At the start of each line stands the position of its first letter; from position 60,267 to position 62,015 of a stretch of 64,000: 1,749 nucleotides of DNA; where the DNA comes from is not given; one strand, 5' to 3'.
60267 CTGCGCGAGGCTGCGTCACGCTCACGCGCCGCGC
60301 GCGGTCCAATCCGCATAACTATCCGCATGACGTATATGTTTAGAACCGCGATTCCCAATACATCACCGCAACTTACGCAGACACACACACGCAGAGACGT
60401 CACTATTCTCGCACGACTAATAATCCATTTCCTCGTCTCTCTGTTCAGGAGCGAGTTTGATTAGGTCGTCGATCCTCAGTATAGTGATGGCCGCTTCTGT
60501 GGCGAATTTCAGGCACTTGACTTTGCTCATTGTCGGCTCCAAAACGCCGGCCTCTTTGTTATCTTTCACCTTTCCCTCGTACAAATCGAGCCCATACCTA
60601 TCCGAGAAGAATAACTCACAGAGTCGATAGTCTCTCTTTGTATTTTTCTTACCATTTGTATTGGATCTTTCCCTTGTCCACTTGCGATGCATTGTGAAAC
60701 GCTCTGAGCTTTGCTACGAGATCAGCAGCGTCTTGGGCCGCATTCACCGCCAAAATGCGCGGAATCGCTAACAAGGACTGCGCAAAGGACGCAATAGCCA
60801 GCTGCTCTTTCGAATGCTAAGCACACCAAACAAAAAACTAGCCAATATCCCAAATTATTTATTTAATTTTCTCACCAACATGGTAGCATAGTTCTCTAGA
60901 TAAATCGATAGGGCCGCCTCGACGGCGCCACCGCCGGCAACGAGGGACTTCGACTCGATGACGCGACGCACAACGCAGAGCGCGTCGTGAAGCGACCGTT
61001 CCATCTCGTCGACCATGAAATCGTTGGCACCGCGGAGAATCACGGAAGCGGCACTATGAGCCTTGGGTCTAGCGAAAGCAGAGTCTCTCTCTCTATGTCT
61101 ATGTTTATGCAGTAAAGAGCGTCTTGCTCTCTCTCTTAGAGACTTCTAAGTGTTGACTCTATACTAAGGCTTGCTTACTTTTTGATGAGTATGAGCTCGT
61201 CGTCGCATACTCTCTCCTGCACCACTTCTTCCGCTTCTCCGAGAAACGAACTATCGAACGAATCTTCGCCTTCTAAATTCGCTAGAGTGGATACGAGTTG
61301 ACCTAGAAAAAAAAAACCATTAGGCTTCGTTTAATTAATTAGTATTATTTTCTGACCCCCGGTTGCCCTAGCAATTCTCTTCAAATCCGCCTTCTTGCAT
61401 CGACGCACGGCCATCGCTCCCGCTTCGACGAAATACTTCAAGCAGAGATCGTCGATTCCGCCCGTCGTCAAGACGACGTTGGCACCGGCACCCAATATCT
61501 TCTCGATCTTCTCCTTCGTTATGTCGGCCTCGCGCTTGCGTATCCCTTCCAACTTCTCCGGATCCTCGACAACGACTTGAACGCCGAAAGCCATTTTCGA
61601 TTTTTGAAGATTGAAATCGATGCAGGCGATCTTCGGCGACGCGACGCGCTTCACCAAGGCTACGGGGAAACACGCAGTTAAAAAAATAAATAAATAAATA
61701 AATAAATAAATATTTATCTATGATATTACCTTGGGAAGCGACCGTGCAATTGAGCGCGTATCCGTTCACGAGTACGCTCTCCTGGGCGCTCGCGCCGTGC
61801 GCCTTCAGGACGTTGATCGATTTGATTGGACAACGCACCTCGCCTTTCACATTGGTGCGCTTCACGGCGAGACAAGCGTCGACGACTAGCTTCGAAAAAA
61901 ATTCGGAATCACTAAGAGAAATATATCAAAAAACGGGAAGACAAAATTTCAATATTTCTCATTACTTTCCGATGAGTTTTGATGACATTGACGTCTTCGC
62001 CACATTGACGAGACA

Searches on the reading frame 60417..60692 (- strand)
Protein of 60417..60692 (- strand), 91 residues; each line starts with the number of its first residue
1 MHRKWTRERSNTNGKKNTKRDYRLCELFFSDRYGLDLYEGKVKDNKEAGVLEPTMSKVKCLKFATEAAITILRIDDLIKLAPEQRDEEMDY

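Call 22: find_encoding_contigs(protein=window:60417-60692:-, flank=10000, max_places=10)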
Protein window:60417-60692:- (91 aa): 3 contigs read that carry it; 3 places shown.
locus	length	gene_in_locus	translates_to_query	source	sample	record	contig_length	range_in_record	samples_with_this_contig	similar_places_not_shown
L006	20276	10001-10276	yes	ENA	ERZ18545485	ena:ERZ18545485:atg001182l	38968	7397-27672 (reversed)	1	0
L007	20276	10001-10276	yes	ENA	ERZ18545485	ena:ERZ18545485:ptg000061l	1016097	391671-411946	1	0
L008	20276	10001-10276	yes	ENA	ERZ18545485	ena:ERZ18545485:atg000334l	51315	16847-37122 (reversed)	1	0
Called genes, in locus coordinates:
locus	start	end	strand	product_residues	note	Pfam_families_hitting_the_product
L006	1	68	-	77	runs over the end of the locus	-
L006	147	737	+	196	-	-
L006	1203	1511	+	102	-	-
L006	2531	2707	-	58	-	-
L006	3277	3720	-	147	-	-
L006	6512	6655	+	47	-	-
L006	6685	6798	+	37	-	PF03074:GCS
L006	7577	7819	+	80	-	PF03074:GCS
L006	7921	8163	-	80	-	-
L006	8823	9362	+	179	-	PF00118:Cpn60_TCP1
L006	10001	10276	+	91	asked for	PF00118:Cpn60_TCP1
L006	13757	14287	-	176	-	-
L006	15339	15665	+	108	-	-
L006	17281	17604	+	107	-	-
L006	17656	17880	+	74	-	-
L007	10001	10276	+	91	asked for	PF00118:Cpn60_TCP1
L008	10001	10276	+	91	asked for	PF00118:Cpn60_TCP1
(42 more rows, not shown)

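Call 33: find_homologous_proteins(query=window:60417-60692:-, max_evalue=0.00001)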
Query window:60417-60692:- (91 aa): 926 proteins with E <= 0.00001 among 964 candidates; the best 120 are listed.
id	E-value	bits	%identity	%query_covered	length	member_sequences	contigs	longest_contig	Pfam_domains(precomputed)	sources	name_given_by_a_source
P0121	1.7e-54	199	100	100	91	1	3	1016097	PF00118.30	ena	-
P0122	5.0e-23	99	75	71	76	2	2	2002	PF00118.30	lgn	-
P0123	6.5e-23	98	83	64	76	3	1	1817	PF00118.30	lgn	-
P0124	2.4e-22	97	60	100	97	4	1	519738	PF00118.30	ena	-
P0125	3.7e-22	96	76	68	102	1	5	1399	PF00118.30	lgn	-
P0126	7.2e-22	95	70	74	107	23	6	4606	PF00118.30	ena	-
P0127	1.2e-21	94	59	100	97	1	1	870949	PF00118.30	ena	-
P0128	2.4e-21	93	74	68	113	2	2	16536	PF00118.30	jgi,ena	-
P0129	2.6e-21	93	80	66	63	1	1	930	PF00118.30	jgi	jgi:T-complex protein 1 subunit alpha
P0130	6.5e-21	92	63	82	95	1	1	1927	PF00118.30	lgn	-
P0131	6.5e-21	92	81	59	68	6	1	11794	PF00118.30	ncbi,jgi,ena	jgi:T-complex protein 1 subunit alpha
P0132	8.7e-21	92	70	69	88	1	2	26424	PF00118.30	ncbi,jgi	-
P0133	1.1e-20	91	63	77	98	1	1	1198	PF00118.30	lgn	-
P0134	1.7e-20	91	69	70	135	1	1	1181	PF00118.30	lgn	-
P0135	1.7e-20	91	70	70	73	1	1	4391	PF00118.30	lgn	-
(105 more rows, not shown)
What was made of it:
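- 60417..60692 (-): ORF containing the last coding exon of TCP1 alpha (context). Its stop codon is 698 nt from the palindrome. Named homologues are in call 33.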

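Call 34: find_encoding_contigs(protein=P0124, flank=10000, max_places=4)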
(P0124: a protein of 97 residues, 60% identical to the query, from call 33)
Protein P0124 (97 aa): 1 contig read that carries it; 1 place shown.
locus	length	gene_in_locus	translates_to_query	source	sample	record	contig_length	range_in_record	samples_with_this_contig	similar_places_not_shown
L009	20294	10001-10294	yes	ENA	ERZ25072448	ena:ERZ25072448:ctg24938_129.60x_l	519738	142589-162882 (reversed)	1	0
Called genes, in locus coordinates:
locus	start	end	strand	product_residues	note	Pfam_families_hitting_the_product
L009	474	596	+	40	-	-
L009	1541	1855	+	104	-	-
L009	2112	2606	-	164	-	-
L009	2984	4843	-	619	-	PF00078:RVT_1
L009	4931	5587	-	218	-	-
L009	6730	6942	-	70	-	-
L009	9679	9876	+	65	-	PF00118:Cpn60_TCP1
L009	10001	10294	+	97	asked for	PF00118:Cpn60_TCP1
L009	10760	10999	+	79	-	PF23381:Beta-prop_IFT122_1st, PF23798:Beta-prop_SPT8 (weak), PF24782:WD40_MABP1-WDR62_2nd (weak), PF24814:WD40_Prp19, PF25172:Beta-prop_WDR3_2nd, PF25173:Beta-prop_WDR3_1st, PF25174:Beta-prop_THOC3, PF25175:Beta-prop_WDR5, +8 more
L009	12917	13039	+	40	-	-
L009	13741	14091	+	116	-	-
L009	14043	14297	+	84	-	-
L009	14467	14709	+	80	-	-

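Call 35: find_encoding_contigs(protein=P0127, flank=10000, max_places=4)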
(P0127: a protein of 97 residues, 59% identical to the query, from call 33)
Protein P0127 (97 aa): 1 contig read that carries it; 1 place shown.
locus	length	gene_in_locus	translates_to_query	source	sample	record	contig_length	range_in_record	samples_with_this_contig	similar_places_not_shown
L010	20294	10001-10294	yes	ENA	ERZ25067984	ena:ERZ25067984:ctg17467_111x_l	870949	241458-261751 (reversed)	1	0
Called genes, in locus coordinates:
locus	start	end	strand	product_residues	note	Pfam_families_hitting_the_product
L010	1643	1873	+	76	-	-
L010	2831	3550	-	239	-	-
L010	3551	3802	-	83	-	-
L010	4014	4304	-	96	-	-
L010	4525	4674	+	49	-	PF00118:Cpn60_TCP1 (weak)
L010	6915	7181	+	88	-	PF00118:Cpn60_TCP1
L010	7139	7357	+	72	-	-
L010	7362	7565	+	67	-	PF00118:Cpn60_TCP1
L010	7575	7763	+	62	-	-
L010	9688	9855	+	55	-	PF00118:Cpn60_TCP1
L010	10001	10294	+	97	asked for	PF00118:Cpn60_TCP1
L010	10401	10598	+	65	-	-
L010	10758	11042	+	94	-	PF23381:Beta-prop_IFT122_1st, PF24807:WD40_CDC20-Fz, PF24814:WD40_Prp19, PF25172:Beta-prop_WDR3_2nd, PF25173:Beta-prop_WDR3_1st, PF25174:Beta-prop_THOC3, PF25175:Beta-prop_WDR5, PF00400:WD40, +6 more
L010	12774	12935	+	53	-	-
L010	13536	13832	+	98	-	-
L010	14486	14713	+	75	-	-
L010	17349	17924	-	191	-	PF00106:adh_short, PF08659:KR (weak), PF13561:adh_short_C2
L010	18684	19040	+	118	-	-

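Call 61: search_protein_families(library=pfam, proteins=[window:60417-60692:-], max_evalue=0.001)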
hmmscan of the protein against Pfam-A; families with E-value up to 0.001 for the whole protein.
window:60417-60692:- (91 aa): 1 family
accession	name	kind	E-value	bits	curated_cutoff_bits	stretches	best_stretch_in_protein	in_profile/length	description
PF00118.29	Cpn60_TCP1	-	6.1e-12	45.4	34.3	1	32-80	440-488/490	TCP-1/cpn60 chaperonin family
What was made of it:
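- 60417..60692 (-): Pfam Cpn60_TCP1 at profile positions 440-488 of 490 (call 61).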

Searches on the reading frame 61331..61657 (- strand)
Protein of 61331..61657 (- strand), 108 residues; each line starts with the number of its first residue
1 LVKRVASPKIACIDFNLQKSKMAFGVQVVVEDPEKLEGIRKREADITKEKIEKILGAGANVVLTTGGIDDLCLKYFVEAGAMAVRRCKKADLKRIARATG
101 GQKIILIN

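Call 61: search_protein_families(library=pfam, proteins=[window:61331-61657:-], max_evalue=0.001)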
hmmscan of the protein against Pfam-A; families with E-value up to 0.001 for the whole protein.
window:61331-61657:- (108 aa): 1 family
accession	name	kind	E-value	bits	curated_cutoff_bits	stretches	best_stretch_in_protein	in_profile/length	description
PF00118.29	Cpn60_TCP1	-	1.1e-26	94.1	34.3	1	1-102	194-295/490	TCP-1/cpn60 chaperonin family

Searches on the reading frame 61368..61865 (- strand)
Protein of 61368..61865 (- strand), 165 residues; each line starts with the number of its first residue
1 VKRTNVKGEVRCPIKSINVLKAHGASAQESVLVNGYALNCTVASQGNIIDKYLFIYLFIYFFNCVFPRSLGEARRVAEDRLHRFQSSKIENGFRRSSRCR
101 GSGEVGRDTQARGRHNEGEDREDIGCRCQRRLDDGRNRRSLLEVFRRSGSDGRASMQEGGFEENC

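Call 16: find_encoding_contigs(protein=window:61368-61865:-, flank=10000, max_places=10)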
Protein window:61368-61865:- (165 aa): no gene with exactly this product is on record in the collection.
